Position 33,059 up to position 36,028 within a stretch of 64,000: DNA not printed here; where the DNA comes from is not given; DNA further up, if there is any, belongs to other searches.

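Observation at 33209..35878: PglB-type N-oligosaccharyltransferase with all catalytic signatures, in a non-proteobacterial (PVC-like) genomic context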

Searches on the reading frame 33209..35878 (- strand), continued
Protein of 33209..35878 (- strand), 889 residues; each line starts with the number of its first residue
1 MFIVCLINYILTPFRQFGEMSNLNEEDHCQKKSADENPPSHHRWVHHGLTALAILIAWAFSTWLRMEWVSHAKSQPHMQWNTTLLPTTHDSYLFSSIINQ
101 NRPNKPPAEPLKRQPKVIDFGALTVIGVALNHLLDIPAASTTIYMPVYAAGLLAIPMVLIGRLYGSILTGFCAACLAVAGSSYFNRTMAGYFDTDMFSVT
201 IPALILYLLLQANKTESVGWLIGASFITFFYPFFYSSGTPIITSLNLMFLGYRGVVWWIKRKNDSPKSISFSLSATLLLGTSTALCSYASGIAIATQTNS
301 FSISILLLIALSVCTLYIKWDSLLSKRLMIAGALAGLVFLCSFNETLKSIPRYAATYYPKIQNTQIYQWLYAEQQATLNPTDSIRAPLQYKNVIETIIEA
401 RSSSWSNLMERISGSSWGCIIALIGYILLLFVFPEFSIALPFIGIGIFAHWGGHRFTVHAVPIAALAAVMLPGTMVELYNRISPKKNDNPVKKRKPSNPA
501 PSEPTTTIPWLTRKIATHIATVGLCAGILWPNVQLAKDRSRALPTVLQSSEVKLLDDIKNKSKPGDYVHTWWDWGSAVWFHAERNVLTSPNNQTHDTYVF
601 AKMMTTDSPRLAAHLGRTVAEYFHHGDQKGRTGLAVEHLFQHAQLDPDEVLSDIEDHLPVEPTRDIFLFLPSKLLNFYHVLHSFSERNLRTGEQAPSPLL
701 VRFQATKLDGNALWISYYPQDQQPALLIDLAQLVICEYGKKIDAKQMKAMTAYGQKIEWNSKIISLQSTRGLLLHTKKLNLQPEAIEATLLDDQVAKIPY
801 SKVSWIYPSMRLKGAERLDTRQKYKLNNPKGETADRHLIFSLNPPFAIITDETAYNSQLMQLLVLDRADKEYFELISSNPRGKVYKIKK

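Call 19: find_encoding_contigs(protein=window:33209-35878:-, flank=10000, max_places=6)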
Protein window:33209-35878:- (889 aa): 2 contigs read that carry it; 2 places shown.
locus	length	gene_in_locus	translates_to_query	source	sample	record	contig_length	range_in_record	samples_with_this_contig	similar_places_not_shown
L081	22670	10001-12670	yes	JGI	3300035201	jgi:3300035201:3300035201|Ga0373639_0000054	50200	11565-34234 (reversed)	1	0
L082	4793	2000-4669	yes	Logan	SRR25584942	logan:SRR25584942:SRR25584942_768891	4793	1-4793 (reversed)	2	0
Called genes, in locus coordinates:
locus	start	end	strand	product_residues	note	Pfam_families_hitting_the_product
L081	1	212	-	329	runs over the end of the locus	PF13489:Methyltransf_23 (weak), PF08241:Methyltransf_11, PF08242:Methyltransf_12, PF13649:Methyltransf_25, PF13847:Methyltransf_31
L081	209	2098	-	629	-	PF13522:GATase_6, PF13537:GATase_7, PF00733:Asn_synthase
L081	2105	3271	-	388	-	PF00155:Aminotran_1_2 (weak), PF01041:DegT_DnrJ_EryC1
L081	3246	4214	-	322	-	PF01073:3Beta_HSD, PF01370:Epimerase, PF02719:Polysacc_synt_2, PF04321:RmlD_sub_bind, PF05368:NmrA, PF07993:NAD_binding_4, PF16363:GDP_Man_Dehyd, PF13460:NAD_binding_10, +2 more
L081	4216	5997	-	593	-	PF00664:ABC_membrane, PF00005:ABC_tran, PF02463:SMC_N (faint)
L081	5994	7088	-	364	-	PF00155:Aminotran_1_2, PF01041:DegT_DnrJ_EryC1, PF01212:Beta_elim_lyase, PF01053:Cys_Met_Meta_PP (weak)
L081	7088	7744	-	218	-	PF25084:LbH_EIF2B (weak), PF25087:GMPPB_C (faint), PF14602:Hexapep_2 (faint), PF00132:Hexapep (weak)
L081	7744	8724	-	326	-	PF01408:GFO_IDH_MocA, PF02894:GFO_IDH_MocA_C (weak), PF22725:GFO_IDH_MocA_C3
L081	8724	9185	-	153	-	-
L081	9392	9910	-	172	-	PF02357:NusG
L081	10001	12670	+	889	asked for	PF02516:STT3, PF21436:STT3-PglB_core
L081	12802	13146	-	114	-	-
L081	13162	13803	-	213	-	-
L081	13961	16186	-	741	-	PF13424:TPR_12 (faint), PF13432:TPR_16 (faint), PF01839:FG-GAP (faint), PF13517:FG-GAP_3, PF07593:UnbV_ASPIC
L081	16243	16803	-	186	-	-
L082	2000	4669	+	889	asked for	PF02516:STT3, PF21436:STT3-PglB_core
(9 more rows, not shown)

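Call 20: find_encoding_contigs(protein=P0020, flank=10000, max_places=3)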
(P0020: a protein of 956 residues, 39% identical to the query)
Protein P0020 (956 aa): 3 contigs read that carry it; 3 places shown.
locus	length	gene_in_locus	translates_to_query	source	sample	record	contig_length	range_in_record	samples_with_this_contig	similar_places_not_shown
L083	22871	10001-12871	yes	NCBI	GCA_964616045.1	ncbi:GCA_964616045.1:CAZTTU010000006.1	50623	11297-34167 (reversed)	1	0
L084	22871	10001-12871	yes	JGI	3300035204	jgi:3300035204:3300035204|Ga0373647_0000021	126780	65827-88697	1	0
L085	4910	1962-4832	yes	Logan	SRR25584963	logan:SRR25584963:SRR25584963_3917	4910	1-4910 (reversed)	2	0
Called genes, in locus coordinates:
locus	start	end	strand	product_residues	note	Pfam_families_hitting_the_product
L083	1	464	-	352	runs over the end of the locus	PF02388:FemAB (faint), PF13480:Acetyltransf_6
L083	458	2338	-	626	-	PF13522:GATase_6, PF13537:GATase_7, PF00733:Asn_synthase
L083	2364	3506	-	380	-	PF01041:DegT_DnrJ_EryC1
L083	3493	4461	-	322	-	PF00106:adh_short (weak), PF01073:3Beta_HSD, PF01370:Epimerase, PF02719:Polysacc_synt_2, PF04321:RmlD_sub_bind, PF07993:NAD_binding_4, PF16363:GDP_Man_Dehyd, PF13460:NAD_binding_10, +2 more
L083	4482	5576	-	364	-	PF01041:DegT_DnrJ_EryC1, PF00155:Aminotran_1_2, PF01053:Cys_Met_Meta_PP (weak), PF01212:Beta_elim_lyase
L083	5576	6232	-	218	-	PF25084:LbH_EIF2B, PF25087:GMPPB_C (faint), PF00132:Hexapep, PF14602:Hexapep_2 (faint), PF00132:Hexapep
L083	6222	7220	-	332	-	PF01408:GFO_IDH_MocA, PF02894:GFO_IDH_MocA_C, PF22725:GFO_IDH_MocA_C3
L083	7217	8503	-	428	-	PF03446:NAD_binding_2 (weak), PF03721:UDPG_MGDP_dh_N, PF00984:UDPG_MGDP_dh, PF03720:UDPG_MGDP_dh_C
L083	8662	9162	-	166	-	-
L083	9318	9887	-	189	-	PF02357:NusG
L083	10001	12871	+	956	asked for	PF02516:STT3, PF21436:STT3-PglB_core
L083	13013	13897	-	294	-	-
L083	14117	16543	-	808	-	PF13582:Reprolysin_3 (weak), PF07679:I-set, PF13927:Ig_3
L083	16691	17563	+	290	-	-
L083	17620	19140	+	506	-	PF13541:ChlI, PF20030:bpMoxR (faint), PF00158:Sigma54_activat (weak), PF01078:Mg_chelatase, PF07728:AAA_5, PF00493:MCM (weak), PF13335:Mg_chelatase_C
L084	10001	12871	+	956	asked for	PF02516:STT3, PF21436:STT3-PglB_core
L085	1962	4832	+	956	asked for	PF02516:STT3, PF21436:STT3-PglB_core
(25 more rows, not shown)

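Call 21: find_encoding_contigs(protein=P0040, flank=10000, max_places=1)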
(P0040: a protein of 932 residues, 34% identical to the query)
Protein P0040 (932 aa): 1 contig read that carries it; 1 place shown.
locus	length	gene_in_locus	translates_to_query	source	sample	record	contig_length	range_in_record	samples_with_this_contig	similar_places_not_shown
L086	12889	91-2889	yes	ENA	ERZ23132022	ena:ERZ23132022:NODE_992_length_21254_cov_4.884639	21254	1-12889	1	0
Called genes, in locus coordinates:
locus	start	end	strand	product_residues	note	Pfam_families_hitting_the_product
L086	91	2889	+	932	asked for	PF02516:STT3, PF21436:STT3-PglB_core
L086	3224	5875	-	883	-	-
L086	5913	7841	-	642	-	-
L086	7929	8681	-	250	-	PF03629:SASA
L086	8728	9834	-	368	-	PF13243:SQHop_cyclase_C (faint)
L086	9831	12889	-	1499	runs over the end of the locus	-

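Call 22: find_encoding_contigs(protein=P0046, flank=10000, max_places=1)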
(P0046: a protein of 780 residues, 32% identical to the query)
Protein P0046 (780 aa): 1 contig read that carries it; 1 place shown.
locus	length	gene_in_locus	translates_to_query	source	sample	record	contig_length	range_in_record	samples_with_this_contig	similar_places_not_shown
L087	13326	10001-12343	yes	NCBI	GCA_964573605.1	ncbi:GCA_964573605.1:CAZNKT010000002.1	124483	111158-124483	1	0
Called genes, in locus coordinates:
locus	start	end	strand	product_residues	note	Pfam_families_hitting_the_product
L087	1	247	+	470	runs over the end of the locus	PF07586:HXXSHH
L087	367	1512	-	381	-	PF01053:Cys_Met_Meta_PP, PF00155:Aminotran_1_2 (weak)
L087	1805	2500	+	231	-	-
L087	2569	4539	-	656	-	PF00515:TPR_1 (weak), PF07719:TPR_2 (weak), PF13414:TPR_11 (weak), PF13424:TPR_12 (weak), PF00515:TPR_1, PF07719:TPR_2 (weak), PF13414:TPR_11, PF13424:TPR_12, +10 more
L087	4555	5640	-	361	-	PF02424:ApbE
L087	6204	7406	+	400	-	PF03781:FGE-sulfatase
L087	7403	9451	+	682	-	PF22113:Mtrc-MtrF_II-IV_dom (faint), PF22678:Cytochrom_c_NrfB-like (faint), PF14522:Cytochrome_C7 (faint)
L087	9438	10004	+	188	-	PF01292:Ni_hydr_CYTB (faint)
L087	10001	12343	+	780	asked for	PF02516:STT3, PF21436:STT3-PglB_core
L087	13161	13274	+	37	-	-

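Call 23: find_encoding_contigs(protein=P0071, flank=10000, max_places=1)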
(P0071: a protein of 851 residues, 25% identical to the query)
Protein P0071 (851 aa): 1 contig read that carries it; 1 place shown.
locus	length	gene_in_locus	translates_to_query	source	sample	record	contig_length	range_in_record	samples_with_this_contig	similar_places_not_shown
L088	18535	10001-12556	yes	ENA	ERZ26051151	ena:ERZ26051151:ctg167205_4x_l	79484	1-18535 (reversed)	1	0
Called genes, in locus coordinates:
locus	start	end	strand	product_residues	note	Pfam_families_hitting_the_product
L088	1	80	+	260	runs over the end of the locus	-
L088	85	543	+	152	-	-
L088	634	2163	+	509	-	-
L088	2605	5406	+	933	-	-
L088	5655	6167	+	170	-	-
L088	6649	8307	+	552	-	PF13517:FG-GAP_3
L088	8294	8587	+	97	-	-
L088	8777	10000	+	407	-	PF01041:DegT_DnrJ_EryC1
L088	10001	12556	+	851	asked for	PF02516:STT3, PF21436:STT3-PglB_core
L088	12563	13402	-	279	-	PF00753:Lactamase_B, PF23023:Anti-Pycsar_Apyc1, PF12706:Lactamase_B_2 (weak)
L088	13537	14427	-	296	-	PF02817:E3_binding, PF00198:2-oxoacid_dh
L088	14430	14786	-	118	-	PF00364:Biotin_lipoyl, PF25997:BSH_YhbJ (weak)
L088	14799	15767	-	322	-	PF02779:Transket_pyr, PF02780:Transketolase_C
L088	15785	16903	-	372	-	PF00676:E1_dh, PF00456:Transketolase_N (weak)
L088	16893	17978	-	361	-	PF02812:ELFV_dehydrog_N, PF00208:ELFV_dehydrog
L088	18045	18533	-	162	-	?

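Call 45: predict_structure(alignment_id=A2)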
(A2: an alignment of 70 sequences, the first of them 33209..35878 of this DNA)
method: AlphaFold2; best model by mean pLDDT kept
length: 889 residues; sequences in the alignment: 70
mean_pLDDT: 87.2   pTM: 0.84
mean pLDDT of the five models: 87.2, 86.6, 86.4, 85.8, 85.1
residues with pLDDT >= 90: 602; 70-90: 183; 50-70: 52; < 50: 52
segments of 3 or more residues with pLDDT < 50: 1-6, 11-36, 487-505
pLDDT, mean of each block of 10 residues (from residue 1): 48 38 39 51 89 98 97 96 94 94 78 91 95 93 96 98 93 97 94 93 98 95 98 94 96 89 84 96 95 94 97 91 89 93 82 71 68 61 68 66 83 93 96 95 90 88 97 90 60 41 52 87 96 93 95 97 96 95 93 87 97 96 83 84 84 93 95 93 91 88 93 91 92 92 92 88 92 91 92 92 94 92 78 81 93 96 96 97 96
secondary structure, 60 per line:
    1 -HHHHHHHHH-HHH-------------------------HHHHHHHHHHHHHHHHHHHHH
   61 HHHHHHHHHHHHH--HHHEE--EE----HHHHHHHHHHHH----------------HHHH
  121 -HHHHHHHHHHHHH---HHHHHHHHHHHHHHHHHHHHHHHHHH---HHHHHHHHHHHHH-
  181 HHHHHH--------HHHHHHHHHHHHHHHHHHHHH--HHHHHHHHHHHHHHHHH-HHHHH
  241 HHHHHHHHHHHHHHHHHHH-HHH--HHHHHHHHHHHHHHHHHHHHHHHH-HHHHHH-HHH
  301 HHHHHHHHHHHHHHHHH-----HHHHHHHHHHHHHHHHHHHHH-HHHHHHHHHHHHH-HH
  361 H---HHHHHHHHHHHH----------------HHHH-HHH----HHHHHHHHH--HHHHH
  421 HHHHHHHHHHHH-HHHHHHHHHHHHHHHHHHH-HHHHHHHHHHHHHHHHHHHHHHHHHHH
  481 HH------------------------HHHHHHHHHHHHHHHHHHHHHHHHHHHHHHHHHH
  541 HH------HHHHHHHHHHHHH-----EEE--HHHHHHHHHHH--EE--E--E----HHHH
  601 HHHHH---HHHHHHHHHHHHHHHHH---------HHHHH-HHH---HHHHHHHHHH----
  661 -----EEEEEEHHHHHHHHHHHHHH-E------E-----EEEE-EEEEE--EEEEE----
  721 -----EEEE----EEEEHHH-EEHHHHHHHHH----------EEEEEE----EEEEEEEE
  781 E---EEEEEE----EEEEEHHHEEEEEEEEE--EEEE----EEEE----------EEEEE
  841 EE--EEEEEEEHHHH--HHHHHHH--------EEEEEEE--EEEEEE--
elements in order (helices of 4 or more, strands of 3 or more residues): H2-10 H40-73 H89-100 H117-120 H122-134 H138-163 H167-179 H181-186 H195-215 H218-234 H236-259 H266-289 H291-296 H298-317 H323-343 H345-357 H365-376 H393-396 H405-413 H416-432 H434-452 H454-482 H507-542 H549-561 E567-569 H572-582 H597-605 H609-625 H635-639 H647-656 E666-671 H672-685 E700-703 E705-709 E712-716 E726-729 E734-737 H744-752 E763-768 E773-781 E785-790 E795-799 E803-811 E814-817 E822-825 E836-842 E845-851 H852-855 H858-864 E873-879 E882-887

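Call 46: search_protein_representatives(protein=window:33209-35878:-)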
Query: 889 residues. Proteins with E-value up to 0.001 (for the whole library): 680; up to 1e-10: 380; up to 1e-30: 155. The best 150 are listed.
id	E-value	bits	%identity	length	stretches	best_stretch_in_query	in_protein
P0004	0.0e+00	1765.4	85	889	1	1-889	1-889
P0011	7.8e-243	824.9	48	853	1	41-889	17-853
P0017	6.4e-234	795.4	47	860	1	48-889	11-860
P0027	1.1e-196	672.2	44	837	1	46-888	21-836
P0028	5.9e-196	669.8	44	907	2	408-888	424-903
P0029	6.4e-192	656.5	43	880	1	50-889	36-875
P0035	8.7e-183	626.2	42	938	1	74-888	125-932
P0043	2.6e-131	455.9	37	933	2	35-695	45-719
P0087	8.7e-120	417.8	39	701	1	217-888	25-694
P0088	2.9e-118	412.8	45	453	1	439-889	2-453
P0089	4.3e-88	312.9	35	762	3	54-473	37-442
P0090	2.2e-87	310.6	33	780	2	47-694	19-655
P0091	5.3e-87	309.3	36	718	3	55-470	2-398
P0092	7.7e-87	308.8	34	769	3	45-475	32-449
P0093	2.1e-86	307.3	34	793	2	46-713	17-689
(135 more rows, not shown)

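Call 48: fold_search(model_id=the predicted structure, library=pdb)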
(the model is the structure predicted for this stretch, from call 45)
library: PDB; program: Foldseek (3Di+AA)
matches with E <= 10: 672; with E <= 0.001: 25
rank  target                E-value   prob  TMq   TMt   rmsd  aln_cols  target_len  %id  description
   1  6gxc_A                1.5e-34  1.00  0.66  0.82   6.4       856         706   21  Bacterial oligosaccharyltransferase PglB in complex with an inhibitory peptide and a reactive lipid-linked oligosaccha (released 2018-11-14)
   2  5ogl_A                2.0e-34  1.00  0.65  0.81   6.4       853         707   21  Structure of bacterial oligosaccharyltransferase PglB in complex with an acceptor peptide and an lipid-linked oligosac (released 2017-10-25)
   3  3rce_A                2.2e-30  1.00  0.64  0.82   6.2       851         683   20  Bacterial oligosaccharyltransferase PglB (released 2011-06-15)
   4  9n9j_I                5.7e-14  1.00  0.43  0.53   9.3       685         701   12  Structure of a GRP94 folding intermediate engaged with a CCDC134- and FKBP11-bound secretory translocon (released 2025-11-19)
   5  3wak                  1.6e-12  1.00  0.44  0.45  11.0       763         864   13  Crystal structure of the Archaeoglobus fulgidus oligosaccharyltransferase (O29867_ARCFU) in the apo form (released 2013-10-30)
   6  6s7t_A                2.2e-12  1.00  0.44  0.54   8.0       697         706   12  Cryo-EM structure of human oligosaccharyltransferase complex OST-B (released 2019-12-18)
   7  7e9s_A                2.9e-12  1.00  0.46  0.47  11.5       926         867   11  Archaeal oligosaccharyltransferase AglB from Archaeoglobus fulgidus in complex with an inhibitory peptide and a dolich (released 2021-09-08)
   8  8b6l_I                3.8e-12  1.00  0.44  0.55   8.6       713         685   12  Subtomogram average of the human Sec61-TRAP-OSTA-translocon (released 2022-12-07)
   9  8agc_A                1.2e-11  1.00  0.44  0.55   9.0       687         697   14  Structure of yeast oligosaccharylransferase complex with lipid-linked oligosaccharide and non-acceptor peptide bound (released 2022-12-07)
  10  8pn9_A                1.7e-11  1.00  0.42  0.56  10.8       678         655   12  Structure of human oligosaccharyltransferase OST-A complex bound to NGI-1 (released 2024-05-08)
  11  6s7o_A                1.9e-11  1.00  0.42  0.55  11.3       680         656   11  Cryo-EM structure of human oligosaccharyltransferase complex OST-A (released 2019-12-18)
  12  8age_A                2.2e-11  1.00  0.46  0.62  12.5       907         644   11  Structure of yeast oligosaccharylransferase complex with acceptor peptide bound (released 2022-12-07)
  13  3waj                  3.1e-11  1.00  0.42  0.46  11.8       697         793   11  Crystal structure of the Archaeoglobus fulgidus oligosaccharyltransferase (O29867_ARCFU) complex with Zn and sulfate (released 2013-10-30)
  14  5gmy_A                9.2e-11  1.00  0.46  0.48  11.2       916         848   12  Crystal structure of the Archaeoglobus fulgidus oligosaccharyltransferase (O29867_ARCFU) tethered with an acceptor pep (released 2017-02-01)
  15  6ezn_F                1.1e-10  1.00  0.42  0.55  16.3       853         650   12  Cryo-EM structure of the yeast oligosaccharyltransferase (OST) complex (released 2018-01-17)
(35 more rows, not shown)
